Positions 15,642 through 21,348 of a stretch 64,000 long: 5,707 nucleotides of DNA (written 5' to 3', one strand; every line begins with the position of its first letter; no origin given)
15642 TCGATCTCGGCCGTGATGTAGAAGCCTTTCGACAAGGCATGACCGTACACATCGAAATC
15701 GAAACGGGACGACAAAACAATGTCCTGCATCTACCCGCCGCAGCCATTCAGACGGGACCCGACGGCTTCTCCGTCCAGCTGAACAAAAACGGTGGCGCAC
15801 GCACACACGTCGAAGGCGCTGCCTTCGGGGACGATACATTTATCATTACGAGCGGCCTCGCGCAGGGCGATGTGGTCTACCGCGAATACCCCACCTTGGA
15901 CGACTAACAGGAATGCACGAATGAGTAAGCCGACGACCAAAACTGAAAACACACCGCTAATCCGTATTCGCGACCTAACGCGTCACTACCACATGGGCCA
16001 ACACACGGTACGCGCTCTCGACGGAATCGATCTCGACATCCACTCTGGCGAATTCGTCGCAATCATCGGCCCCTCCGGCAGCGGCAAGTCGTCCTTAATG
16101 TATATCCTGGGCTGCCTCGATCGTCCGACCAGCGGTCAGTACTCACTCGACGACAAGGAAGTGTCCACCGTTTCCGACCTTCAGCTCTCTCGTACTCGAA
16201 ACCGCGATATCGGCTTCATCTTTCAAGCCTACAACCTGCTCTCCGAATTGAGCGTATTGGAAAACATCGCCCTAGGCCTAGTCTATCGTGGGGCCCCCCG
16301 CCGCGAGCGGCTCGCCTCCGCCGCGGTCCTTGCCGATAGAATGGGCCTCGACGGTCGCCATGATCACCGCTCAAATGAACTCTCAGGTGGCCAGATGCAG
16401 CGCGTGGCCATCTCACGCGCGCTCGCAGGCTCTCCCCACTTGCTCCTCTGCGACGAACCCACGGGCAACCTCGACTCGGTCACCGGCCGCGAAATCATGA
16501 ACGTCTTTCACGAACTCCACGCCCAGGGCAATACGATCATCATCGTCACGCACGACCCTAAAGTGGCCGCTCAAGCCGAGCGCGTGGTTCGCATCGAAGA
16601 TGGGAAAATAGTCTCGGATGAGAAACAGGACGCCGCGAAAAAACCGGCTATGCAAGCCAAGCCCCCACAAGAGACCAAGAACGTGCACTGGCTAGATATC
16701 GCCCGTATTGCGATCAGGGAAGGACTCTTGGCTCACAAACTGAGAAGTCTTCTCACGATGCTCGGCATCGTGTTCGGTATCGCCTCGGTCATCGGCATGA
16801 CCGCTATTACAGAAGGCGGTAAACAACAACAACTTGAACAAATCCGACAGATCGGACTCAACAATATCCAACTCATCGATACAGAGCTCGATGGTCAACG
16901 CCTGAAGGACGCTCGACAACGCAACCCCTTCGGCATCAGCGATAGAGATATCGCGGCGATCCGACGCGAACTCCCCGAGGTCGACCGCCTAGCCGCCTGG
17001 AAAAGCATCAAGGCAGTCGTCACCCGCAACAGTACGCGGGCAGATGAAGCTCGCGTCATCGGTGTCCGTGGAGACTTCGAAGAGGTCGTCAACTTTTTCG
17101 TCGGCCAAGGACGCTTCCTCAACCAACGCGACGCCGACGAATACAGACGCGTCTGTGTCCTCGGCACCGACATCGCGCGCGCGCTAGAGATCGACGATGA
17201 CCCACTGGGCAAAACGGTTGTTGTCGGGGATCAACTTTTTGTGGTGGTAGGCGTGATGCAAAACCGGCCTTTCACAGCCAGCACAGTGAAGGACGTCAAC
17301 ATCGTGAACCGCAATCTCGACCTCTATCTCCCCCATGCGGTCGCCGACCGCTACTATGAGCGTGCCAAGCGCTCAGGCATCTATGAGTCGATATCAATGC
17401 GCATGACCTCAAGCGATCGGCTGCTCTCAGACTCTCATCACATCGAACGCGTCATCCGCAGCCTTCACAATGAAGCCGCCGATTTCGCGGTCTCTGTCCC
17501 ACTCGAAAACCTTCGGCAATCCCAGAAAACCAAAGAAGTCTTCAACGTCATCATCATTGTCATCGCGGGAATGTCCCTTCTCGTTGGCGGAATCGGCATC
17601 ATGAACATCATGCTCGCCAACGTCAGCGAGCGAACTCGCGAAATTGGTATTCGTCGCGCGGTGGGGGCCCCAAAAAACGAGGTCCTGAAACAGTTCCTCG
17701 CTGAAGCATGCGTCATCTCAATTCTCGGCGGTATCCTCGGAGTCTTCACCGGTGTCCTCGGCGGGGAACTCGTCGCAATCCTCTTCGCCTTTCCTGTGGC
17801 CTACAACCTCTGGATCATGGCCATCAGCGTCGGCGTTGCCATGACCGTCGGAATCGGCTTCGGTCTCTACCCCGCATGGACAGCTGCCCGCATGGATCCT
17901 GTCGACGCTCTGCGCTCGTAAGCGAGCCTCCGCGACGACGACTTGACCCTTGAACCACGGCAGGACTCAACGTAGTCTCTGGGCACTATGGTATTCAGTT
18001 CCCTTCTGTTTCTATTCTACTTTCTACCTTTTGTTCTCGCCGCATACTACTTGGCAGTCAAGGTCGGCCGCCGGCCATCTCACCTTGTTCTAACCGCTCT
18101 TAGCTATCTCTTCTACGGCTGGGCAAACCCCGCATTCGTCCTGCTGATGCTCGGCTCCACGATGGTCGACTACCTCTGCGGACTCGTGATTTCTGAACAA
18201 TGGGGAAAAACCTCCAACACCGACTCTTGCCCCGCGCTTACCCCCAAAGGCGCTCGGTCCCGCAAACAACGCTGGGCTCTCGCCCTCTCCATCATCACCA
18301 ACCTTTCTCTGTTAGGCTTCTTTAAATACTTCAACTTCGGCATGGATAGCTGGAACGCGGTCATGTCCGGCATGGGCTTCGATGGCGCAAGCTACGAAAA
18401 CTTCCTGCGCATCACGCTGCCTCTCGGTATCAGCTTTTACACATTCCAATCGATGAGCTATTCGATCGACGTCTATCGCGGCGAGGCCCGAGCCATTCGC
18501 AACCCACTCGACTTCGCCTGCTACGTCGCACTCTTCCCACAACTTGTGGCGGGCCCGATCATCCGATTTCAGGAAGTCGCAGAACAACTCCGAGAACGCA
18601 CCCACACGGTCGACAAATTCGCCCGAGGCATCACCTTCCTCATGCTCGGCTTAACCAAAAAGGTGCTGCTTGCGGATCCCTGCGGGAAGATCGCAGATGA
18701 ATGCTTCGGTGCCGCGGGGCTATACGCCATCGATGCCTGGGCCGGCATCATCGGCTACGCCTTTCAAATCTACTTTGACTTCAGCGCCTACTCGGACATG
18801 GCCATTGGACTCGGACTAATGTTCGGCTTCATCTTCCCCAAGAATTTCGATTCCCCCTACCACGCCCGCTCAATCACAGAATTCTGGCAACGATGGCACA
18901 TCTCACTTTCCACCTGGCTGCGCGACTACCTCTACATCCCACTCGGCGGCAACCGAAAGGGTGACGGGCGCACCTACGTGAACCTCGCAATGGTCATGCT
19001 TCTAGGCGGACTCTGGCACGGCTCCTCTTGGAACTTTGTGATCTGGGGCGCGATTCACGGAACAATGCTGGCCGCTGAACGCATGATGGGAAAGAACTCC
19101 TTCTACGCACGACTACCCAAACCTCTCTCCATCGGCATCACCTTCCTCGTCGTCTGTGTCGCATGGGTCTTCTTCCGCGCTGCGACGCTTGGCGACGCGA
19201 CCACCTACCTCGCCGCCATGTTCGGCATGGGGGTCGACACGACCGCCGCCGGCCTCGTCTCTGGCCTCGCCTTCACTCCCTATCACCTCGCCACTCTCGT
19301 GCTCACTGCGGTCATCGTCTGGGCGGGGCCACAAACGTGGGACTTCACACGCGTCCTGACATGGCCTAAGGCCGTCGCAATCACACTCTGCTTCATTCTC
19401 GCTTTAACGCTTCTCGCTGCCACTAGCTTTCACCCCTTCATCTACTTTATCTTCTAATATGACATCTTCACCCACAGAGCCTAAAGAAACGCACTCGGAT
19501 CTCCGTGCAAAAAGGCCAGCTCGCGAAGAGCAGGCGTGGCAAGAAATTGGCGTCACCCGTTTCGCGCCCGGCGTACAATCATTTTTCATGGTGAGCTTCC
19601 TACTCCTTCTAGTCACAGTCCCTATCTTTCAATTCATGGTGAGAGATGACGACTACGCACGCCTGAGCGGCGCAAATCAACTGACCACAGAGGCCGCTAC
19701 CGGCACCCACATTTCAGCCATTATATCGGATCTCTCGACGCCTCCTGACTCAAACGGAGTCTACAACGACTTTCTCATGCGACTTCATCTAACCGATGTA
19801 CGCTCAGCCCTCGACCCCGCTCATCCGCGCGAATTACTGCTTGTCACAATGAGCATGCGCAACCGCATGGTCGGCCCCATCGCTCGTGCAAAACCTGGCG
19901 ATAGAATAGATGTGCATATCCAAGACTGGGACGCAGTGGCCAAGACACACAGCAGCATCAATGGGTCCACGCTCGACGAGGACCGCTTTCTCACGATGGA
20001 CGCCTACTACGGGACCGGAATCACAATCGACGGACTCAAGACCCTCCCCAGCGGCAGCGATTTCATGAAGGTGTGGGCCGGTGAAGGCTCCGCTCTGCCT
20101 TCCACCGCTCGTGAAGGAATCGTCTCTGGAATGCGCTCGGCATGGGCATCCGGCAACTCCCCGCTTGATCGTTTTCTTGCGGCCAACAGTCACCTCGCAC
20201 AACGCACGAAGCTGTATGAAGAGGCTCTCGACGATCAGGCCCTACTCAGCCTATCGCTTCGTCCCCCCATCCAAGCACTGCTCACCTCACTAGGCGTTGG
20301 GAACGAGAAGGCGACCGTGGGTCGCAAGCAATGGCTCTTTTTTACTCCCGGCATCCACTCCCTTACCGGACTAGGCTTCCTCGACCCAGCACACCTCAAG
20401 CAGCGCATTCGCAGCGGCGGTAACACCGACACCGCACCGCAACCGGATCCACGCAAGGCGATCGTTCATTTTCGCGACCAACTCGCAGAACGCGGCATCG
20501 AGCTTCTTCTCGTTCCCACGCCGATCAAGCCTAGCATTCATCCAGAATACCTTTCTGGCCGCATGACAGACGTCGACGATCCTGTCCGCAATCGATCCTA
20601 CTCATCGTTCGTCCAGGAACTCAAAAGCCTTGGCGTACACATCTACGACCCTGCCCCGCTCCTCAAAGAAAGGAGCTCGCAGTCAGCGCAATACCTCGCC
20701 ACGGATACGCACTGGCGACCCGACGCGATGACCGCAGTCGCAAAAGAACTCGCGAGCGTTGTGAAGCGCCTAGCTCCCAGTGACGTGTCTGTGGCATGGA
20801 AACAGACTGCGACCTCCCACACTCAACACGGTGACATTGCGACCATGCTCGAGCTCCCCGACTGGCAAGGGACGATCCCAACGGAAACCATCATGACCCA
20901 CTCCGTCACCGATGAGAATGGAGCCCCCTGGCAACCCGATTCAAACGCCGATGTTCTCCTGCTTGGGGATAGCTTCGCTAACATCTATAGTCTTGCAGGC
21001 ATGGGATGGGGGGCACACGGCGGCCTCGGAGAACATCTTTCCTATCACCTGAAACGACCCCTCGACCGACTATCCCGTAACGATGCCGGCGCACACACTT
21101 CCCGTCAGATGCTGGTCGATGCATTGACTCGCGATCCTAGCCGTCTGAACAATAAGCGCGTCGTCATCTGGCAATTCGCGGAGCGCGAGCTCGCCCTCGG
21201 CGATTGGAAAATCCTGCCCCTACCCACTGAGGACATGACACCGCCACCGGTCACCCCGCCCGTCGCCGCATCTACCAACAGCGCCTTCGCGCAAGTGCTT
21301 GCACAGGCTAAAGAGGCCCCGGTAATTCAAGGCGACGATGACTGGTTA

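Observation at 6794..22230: TolC-(3 oversized periplasmic adaptor genes)-MacB-MBOAT-AlgX/AlgJ-like: a co-directional export plus O-acylation operon of unusual architecture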

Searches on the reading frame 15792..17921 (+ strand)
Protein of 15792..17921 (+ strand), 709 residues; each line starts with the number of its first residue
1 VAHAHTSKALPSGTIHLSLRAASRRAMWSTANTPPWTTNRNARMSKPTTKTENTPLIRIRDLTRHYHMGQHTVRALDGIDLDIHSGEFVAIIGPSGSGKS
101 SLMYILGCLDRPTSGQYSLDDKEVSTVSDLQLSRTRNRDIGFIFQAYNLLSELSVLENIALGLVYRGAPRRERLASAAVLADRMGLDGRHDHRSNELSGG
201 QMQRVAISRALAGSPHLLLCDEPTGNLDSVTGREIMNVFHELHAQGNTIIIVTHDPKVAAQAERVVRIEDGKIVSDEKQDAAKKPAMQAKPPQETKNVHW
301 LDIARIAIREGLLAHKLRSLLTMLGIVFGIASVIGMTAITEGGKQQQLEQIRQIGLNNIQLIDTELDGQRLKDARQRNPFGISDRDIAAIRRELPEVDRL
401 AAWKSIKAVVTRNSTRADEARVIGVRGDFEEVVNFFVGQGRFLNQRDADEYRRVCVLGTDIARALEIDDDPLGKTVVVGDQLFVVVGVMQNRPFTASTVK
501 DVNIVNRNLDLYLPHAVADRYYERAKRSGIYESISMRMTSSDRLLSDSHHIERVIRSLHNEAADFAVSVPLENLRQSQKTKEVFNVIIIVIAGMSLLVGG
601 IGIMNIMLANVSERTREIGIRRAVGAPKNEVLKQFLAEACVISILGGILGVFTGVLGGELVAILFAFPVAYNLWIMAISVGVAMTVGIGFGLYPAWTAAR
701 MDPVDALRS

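Call 3: search_protein_families(library=pfam, proteins=[window:15792-17921:+], max_evalue=0.01)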
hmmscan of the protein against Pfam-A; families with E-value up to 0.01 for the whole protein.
window:15792-17921:+ (709 aa): 7 families
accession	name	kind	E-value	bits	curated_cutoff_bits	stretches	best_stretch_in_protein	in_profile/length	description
PF12704.14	MacB_PCD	-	1.3e-33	117.5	27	1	319-522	1-180/207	MacB-like periplasmic core domain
PF00005.33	ABC_tran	-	1.1e-29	104.2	25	1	76-224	1-136/137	ABC transporter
PF02687.27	FtsX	-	2.3e-21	76.5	25.5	1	589-703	1-120/120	FtsX-like permease C-terminal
PF13304.12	AAA_21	-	2.7e-07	31.4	27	1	88-111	1-27/304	AAA domain, putative AbiEii toxin, Type IV TA system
PF02463.25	SMC_N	-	1.2e-06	28.5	40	1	86-269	24-212/220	RecF/RecN/SMC N terminal domain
PF20703.3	nSTAND1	-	0.0022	18.2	27.1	1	84-103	31-50/379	Novel STAND NTPase 1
PF13555.12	AAA_29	-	0.0023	18.1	27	1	77-103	13-39/61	P-loop containing region of AAA domain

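Call 5: search_protein_families(library=ncbifam, proteins=[window:15921-17921:+], max_evalue=0.1)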
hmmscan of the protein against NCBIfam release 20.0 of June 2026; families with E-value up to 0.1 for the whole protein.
window:15921-17921:+ (666 aa): 204 families (the best 25 are shown)
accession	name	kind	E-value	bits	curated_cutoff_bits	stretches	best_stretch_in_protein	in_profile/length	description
NF007826.0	PRK10535.1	equivalog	1.3e-137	459.8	966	1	11-664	2-645/648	macrolide ABC transporter ATP-binding protein/permease MacB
TIGR02211.1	LolD_lipo_ex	equivalog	1.2e-63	214.6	307.75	1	13-231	1-220/221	lipoprotein-releasing ABC transporter ATP-binding protein LolD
NF038007.1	ABC_ATP_DarD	equivalog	1.8e-61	207.4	375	1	14-230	2-218/218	darobactin export ABC transporter ATP-binding protein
TIGR02673.1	FtsE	equivalog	7.2e-56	189.2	264.85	1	14-229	2-214/214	cell division ATP-binding protein FtsE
TIGR03608.1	L_ocin_972_ABC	subfamily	3.8e-55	186.5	254.85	1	30-225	11-206/206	putative bacteriocin export ABC transporter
TIGR02982.1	heterocyst_DevA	subfamily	1.3e-54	185.1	295.8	1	14-230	2-219/220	ABC exporter ATP-binding subunit, DevA family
NF008639.0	PRK11629.1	equivalog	3.4e-54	183.7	360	1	10-232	3-226/234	lipoprotein-releasing ABC transporter ATP-binding protein LolD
NF007879.0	PRK10584.1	equivalog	1.1e-51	175.7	336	1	13-231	6-225/228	putative ABC transporter ATP-binding protein YbbA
TIGR02315.1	ABC_phnC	equivalog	1.1e-49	169.1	266.1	1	13-243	1-237/243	phosphonate ABC transporter ATP-binding protein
NF040933.2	ABC_arch_GlcV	equivalog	8.6e-49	166.3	450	1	14-233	3-223/357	glucose ABC transporter ATP-binding protein GlcV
NF007027.0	PRK09493.1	equivalog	2.8e-48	164.4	379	1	15-238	3-222/240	glutamine ABC transporter ATP-binding protein GlnQ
TIGR02314.1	ABC_MetN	equivalog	9.1e-48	163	499.7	1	13-234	1-223/343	methionine ABC transporter ATP-binding protein MetN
NF008428.0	PRK11264.1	equivalog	1.3e-47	162.1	406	1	14-248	4-235/250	L-cystine ABC transporter ATP-binding protein TcyN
TIGR03265.1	PhnT2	equivalog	2.2e-46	158.7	457.7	1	13-231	4-214/353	putative 2-aminoethylphosphonate ABC transporter ATP-binding protein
TIGR04521.1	ECF_ATPase_2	equivalog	8.6e-46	156.3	330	1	14-238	1-231/279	energy-coupling factor transporter ATPase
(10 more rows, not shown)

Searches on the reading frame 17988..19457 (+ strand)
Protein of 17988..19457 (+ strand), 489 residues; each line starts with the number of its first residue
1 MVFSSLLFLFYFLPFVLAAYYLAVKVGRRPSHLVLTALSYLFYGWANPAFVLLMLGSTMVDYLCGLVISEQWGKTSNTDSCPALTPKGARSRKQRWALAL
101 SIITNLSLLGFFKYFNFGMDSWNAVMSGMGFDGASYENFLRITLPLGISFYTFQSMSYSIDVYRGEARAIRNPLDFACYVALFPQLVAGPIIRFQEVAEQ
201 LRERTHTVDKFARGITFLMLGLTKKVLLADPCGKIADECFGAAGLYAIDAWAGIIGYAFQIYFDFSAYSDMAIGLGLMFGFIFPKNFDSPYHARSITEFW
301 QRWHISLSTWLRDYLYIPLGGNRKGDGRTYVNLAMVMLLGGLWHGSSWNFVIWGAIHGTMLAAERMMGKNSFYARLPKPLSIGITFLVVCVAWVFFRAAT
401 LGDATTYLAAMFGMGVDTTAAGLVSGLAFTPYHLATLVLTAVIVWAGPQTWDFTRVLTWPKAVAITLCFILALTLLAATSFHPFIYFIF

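Call 3: search_protein_families(library=pfam, proteins=[window:17988-19457:+], max_evalue=0.01)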
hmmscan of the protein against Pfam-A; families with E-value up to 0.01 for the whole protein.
window:17988-19457:+ (489 aa): 2 families
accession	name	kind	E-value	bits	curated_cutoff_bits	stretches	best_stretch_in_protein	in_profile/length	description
PF03062.24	MBOAT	-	3e-35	122.5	27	1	172-395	80-327/337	MBOAT, membrane-bound O-acyltransferase family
PF13813.11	MBOAT_2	-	0.00026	21.6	25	1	284-345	2-65/85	Membrane bound O-acyl transferase family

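Call 5: search_protein_families(library=ncbifam, proteins=[window:17988-19457:+], max_evalue=0.1)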
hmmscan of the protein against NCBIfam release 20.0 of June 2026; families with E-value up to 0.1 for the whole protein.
window:17988-19457:+ (489 aa): 1 family
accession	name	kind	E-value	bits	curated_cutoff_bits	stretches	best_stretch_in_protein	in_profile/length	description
TIGR04091.1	LTA_dltB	equivalog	2.8e-48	165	375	1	146-396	111-376/380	D-alanyl-lipoteichoic acid biosynthesis protein DltB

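Call 76: search_solved_structures(query=window:17988-19457:+, max_evalue=0.01)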
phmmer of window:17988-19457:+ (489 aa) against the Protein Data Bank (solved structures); distinct sequences matched with E-value up to 0.01: 4.
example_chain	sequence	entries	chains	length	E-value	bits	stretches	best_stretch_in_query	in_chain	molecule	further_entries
8jem_A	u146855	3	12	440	1e-28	103.6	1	146-362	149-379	Teichoic acid D-alanyltransferase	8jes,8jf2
6bug_C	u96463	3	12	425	1.7e-28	102.9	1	146-362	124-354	D-alanyl transfer protein DltB | Integral membrane protein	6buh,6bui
7mhy_A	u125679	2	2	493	4.4e-05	25.7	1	140-359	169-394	Protein-cysteine N-palmitoyltransferase HHAT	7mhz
7q1u_A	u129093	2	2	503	6.4e-05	25.2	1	140-359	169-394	Protein-cysteine N-palmitoyltransferase HHAT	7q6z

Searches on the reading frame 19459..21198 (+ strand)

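Call 95: search_protein_families(library=pfam, proteins=[window:19459-21198:+], max_evalue=0.001)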
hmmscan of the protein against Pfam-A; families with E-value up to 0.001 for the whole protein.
window:19459-21198:+ (580 aa): 1 family
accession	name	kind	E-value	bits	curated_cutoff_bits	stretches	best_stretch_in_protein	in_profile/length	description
PF16822.11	ALGX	-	6.1e-30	105.2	26.5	1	324-575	21-268/268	SGNH hydrolase-like domain, acetyltransferase AlgX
